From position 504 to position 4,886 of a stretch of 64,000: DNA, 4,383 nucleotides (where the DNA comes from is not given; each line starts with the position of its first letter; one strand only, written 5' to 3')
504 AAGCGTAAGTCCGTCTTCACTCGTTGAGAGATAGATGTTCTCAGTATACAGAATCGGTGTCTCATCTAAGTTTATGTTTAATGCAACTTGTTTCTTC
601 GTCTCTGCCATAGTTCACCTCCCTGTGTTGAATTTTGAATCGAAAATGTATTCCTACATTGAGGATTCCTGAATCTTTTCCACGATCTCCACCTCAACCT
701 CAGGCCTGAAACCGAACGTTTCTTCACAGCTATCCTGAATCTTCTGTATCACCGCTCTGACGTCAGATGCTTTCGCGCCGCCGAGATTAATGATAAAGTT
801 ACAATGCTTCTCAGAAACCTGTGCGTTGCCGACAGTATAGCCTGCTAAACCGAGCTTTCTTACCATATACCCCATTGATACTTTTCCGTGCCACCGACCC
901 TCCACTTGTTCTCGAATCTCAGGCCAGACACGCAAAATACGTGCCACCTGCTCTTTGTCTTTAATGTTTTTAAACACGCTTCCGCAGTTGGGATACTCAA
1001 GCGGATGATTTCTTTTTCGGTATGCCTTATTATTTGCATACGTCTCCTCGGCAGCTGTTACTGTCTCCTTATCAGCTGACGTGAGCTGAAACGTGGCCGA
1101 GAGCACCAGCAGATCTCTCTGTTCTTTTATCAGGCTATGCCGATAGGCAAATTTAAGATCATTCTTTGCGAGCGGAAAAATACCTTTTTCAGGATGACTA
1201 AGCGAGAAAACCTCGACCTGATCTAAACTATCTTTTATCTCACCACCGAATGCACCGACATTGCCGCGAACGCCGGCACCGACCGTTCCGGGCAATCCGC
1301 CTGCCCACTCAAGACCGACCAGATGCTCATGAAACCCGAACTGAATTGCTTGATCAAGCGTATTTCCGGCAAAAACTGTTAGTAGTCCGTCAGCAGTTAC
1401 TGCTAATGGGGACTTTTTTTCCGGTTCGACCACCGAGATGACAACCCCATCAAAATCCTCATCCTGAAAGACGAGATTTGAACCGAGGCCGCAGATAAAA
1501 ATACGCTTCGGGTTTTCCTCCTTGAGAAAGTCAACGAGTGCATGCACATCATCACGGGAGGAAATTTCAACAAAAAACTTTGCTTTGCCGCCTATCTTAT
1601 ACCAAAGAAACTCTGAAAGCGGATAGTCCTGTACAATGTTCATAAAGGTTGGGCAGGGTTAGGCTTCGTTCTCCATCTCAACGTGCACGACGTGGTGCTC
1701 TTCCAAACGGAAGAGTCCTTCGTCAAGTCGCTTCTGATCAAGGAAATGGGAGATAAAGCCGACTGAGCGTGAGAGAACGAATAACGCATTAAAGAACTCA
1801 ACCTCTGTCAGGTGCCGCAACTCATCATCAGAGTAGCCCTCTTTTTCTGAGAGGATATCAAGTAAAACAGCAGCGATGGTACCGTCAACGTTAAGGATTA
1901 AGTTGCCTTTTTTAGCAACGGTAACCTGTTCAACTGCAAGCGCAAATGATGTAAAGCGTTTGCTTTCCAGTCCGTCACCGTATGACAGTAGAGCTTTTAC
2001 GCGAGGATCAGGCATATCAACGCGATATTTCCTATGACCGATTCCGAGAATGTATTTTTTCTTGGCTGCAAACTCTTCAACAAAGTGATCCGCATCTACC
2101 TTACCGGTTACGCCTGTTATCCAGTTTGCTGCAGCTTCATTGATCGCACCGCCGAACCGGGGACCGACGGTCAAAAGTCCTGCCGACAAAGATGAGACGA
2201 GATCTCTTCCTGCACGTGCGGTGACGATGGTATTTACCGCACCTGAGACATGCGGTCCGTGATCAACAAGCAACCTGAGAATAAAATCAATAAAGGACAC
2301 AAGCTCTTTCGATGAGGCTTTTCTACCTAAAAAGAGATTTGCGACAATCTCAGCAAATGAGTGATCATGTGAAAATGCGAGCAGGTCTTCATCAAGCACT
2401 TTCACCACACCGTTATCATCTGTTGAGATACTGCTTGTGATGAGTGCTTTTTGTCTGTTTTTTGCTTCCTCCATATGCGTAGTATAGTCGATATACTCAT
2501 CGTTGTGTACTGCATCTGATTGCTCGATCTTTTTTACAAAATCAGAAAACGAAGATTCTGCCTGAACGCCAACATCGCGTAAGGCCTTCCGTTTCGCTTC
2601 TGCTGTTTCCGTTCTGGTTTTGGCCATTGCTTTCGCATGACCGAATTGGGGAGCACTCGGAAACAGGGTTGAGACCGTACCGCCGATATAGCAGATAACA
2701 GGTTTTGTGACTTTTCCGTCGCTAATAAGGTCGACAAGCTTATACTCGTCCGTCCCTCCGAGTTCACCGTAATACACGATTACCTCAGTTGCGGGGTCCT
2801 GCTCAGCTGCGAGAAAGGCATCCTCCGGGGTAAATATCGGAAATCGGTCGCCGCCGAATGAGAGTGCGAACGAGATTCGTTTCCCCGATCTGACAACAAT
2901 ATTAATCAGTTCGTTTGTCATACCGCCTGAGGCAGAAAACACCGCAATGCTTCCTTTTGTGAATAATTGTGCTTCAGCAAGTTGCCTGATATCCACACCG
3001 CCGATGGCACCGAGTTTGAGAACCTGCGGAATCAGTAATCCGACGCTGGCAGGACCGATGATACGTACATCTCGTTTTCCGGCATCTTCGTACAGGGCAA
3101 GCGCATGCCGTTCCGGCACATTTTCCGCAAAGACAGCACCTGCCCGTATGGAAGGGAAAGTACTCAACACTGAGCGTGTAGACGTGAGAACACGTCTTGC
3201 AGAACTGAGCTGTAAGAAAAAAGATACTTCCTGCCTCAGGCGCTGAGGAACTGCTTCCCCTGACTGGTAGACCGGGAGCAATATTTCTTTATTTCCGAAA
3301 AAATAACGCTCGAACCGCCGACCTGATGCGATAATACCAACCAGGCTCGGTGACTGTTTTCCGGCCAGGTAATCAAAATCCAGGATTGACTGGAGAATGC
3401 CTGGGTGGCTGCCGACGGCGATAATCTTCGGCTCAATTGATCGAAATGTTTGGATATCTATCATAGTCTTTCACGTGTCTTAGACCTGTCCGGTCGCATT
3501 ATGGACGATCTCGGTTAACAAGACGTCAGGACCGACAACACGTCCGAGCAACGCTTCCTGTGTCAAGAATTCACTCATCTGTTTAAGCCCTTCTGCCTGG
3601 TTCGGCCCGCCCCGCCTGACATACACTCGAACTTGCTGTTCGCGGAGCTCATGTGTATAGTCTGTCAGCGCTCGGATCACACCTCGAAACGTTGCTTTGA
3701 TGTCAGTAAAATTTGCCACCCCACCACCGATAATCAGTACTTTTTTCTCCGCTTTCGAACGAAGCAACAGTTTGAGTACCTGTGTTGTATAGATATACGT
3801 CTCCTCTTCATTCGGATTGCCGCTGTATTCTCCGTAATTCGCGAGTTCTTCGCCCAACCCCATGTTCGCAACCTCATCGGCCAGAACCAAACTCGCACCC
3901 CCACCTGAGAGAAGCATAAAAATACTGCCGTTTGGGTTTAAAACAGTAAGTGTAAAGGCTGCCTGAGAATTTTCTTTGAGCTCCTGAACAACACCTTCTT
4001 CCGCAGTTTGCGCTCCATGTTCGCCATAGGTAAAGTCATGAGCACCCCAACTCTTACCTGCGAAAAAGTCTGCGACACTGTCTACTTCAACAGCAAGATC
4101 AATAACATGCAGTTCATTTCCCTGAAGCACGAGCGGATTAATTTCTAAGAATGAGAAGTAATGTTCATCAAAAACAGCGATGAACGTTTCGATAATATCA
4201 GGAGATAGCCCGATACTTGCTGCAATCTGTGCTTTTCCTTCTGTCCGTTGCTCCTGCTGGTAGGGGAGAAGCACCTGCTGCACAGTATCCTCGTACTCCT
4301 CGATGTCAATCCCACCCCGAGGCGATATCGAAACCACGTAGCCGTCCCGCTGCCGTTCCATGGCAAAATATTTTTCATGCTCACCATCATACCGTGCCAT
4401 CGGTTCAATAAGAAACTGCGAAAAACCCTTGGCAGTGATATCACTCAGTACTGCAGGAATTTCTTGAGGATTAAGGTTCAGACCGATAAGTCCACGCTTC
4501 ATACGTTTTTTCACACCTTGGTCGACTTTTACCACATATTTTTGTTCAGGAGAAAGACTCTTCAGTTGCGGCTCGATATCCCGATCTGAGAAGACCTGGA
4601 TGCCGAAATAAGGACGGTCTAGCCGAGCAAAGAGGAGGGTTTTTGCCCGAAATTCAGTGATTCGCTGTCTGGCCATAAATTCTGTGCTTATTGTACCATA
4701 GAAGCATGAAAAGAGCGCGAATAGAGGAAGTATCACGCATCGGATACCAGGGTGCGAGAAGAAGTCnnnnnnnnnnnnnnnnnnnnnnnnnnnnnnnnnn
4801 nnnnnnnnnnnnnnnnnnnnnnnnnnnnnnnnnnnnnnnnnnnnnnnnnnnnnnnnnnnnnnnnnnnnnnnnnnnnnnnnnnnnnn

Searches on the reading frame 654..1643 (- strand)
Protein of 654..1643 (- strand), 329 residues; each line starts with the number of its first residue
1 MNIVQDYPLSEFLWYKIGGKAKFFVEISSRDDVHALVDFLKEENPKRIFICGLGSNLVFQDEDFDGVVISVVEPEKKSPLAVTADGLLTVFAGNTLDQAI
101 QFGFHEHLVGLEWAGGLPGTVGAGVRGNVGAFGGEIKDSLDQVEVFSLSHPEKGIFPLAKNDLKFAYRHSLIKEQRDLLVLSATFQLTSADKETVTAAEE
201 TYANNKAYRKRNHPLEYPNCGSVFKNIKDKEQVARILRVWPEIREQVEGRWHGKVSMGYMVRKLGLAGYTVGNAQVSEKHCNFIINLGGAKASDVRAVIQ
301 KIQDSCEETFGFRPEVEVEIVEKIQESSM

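Call 12: search_protein_families(library=pfam, proteins=[window:654-1643:-], max_evalue=0.001)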
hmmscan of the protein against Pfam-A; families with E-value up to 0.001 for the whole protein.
window:654-1643:- (329 aa): 2 families
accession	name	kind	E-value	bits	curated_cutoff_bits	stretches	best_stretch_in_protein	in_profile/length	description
PF02873.21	MurB_C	-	2.9e-26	92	27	1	200-321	4-99/99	UDP-N-acetylenolpyruvoylglucosamine reductase, C-terminal domain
PF01565.28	FAD_binding_4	-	2.7e-11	43.7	26.4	1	22-146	2-129/139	FAD binding domain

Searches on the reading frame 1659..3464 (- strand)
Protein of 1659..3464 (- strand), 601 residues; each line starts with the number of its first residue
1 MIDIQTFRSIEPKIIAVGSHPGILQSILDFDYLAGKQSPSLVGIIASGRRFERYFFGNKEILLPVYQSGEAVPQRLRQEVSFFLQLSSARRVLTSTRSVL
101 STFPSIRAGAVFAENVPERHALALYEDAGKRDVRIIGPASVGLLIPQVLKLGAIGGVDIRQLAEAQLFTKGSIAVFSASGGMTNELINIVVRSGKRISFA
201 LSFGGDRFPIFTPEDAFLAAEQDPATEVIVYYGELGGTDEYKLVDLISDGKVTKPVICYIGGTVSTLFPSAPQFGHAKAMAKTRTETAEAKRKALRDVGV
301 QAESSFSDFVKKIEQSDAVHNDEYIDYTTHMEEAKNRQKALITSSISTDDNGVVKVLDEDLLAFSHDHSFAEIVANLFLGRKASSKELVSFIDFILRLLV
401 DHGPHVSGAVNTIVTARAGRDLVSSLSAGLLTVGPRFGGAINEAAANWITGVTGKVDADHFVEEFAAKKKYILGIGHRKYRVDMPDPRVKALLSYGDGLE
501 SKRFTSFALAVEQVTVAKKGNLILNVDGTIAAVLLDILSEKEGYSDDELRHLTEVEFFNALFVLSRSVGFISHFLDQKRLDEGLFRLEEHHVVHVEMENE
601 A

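Call 12: search_protein_families(library=pfam, proteins=[window:1659-3464:-], max_evalue=0.001)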
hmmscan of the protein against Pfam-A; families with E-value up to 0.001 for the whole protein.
window:1659-3464:- (601 aa): 3 families
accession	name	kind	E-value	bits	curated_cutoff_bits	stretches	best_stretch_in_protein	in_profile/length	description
PF00285.26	Citrate_synt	-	9.3e-22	78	27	1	359-586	139-355/357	Citrate synthase, C-terminal domain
PF00549.24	Ligase_CoA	-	5e-13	49.7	24.5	1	177-299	2-126/128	CoA-ligase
PF13607.11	Succ_CoA_lig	-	1.2e-06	28.7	27.4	1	170-309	1-131/138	Succinyl-CoA ligase like flavodoxin domain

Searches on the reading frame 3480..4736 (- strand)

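Call 12: search_protein_families(library=pfam, proteins=[window:3480-4736:-], max_evalue=0.001)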
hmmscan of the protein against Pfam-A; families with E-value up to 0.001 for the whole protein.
window:3480-4736:- (418 aa): 3 families
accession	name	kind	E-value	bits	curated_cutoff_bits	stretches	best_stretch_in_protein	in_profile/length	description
PF16114.10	Citrate_bind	-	1.9e-58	197.4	26.8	1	244-415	4-175/177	ATP citrate lyase citrate-binding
PF24948.1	Citrate_synth_N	-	3e-32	112.3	83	1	23-230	2-232/232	ATP-citrate synthase ATP-grasp domain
PF08442.15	ATP-grasp_2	-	1.1e-05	25.6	29.5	1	114-203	99-201/202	ATP-grasp domain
